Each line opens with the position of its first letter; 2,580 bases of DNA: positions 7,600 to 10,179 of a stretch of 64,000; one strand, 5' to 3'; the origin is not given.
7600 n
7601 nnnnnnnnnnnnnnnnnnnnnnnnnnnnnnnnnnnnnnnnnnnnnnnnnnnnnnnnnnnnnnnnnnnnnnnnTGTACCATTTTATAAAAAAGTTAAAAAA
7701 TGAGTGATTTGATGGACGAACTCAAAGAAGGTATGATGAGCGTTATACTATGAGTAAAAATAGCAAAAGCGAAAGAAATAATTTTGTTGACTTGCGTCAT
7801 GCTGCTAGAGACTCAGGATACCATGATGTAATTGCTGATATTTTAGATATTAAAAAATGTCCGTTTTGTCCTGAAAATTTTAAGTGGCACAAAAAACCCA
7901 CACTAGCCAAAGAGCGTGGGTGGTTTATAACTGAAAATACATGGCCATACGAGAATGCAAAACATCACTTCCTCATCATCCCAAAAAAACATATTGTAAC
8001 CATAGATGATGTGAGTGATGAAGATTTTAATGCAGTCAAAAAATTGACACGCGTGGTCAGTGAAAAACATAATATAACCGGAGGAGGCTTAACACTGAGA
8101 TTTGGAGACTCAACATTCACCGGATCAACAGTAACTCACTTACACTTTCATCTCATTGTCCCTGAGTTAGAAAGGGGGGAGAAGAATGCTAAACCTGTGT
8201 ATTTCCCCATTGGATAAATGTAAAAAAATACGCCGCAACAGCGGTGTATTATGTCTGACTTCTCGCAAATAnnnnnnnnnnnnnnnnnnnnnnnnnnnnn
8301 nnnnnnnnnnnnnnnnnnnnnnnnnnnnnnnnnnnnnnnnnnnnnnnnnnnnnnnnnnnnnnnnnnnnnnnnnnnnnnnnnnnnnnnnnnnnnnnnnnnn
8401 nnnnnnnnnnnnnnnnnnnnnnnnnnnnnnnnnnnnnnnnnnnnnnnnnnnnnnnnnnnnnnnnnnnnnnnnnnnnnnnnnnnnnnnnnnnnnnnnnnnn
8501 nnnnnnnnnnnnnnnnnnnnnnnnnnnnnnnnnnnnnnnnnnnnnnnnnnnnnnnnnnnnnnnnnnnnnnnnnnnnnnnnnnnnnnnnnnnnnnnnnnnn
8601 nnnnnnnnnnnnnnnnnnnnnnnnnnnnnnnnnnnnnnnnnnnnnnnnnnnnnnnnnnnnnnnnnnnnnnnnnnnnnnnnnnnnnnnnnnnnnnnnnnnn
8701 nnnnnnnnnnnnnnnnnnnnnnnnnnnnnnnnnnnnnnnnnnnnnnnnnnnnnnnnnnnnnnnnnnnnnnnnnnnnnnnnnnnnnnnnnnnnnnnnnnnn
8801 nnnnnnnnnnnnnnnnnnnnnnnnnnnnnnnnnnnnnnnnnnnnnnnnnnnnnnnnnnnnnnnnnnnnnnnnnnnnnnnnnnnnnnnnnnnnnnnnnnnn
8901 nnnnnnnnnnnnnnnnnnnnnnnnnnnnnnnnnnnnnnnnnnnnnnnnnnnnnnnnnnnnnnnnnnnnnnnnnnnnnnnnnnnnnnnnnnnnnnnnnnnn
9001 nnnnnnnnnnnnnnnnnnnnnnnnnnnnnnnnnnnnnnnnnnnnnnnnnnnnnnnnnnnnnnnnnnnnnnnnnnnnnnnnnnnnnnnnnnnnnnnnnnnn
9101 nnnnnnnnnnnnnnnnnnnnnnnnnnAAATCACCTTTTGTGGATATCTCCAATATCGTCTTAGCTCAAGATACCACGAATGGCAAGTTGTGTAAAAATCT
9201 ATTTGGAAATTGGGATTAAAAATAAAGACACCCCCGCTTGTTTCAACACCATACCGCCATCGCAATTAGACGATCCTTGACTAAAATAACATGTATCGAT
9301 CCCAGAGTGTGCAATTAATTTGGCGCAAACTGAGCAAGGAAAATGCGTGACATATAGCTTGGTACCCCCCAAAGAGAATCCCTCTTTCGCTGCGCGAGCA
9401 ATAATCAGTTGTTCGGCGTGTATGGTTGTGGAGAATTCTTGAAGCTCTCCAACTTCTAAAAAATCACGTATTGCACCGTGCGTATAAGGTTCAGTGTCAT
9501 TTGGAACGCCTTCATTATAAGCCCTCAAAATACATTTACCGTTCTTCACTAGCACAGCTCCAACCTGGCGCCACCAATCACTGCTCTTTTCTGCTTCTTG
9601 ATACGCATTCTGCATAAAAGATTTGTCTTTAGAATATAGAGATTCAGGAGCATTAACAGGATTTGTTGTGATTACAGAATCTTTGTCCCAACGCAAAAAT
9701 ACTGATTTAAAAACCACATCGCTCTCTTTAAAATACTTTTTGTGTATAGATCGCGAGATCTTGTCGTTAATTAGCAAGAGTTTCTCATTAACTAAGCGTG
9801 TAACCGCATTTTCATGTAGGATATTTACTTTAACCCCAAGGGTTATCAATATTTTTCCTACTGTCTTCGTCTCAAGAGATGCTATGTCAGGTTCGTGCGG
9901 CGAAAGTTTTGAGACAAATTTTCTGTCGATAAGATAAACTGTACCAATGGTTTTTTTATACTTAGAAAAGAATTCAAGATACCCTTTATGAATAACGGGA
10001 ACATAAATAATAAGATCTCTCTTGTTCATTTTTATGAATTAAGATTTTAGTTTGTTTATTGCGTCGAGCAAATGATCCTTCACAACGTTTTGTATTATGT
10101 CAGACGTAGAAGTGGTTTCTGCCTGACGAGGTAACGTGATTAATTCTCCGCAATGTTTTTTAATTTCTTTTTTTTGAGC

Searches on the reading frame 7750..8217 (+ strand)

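Call 21: search_protein_families(library=pfam, proteins=[window:7750-8217:+], max_evalue=0.001)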
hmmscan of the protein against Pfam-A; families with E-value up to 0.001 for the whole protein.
window:7750-8217:+ (155 aa): 2 families
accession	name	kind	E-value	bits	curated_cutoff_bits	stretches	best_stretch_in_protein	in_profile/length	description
PF11969.13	DcpS_C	-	4.1e-09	37.3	24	1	61-143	26-107/114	Scavenger mRNA decapping enzyme C-term binding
PF01230.28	HIT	-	7.1e-09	36.6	21.5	1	70-137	25-94/98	HIT domain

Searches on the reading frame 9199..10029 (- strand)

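Call 21: search_protein_families(library=pfam, proteins=[window:9199-10029:-], max_evalue=0.001)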
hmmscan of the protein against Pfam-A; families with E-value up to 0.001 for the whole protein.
window:9199-10029:- (276 aa): 3 families
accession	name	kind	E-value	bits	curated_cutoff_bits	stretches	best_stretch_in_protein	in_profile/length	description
PF00383.29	dCMP_cyt_deam_1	-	8.9e-21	74.1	25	1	133-250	2-101/102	Cytidine and deoxycytidylate deaminase zinc-binding region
PF14437.12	MafB19-deam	-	1.3e-13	51.4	27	1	135-261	3-109/142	MafB19-like deaminase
PF14439.12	Bd3614-deam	-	0.00076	19.9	38.5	0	202-246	34-81/113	Bd3614-like deaminase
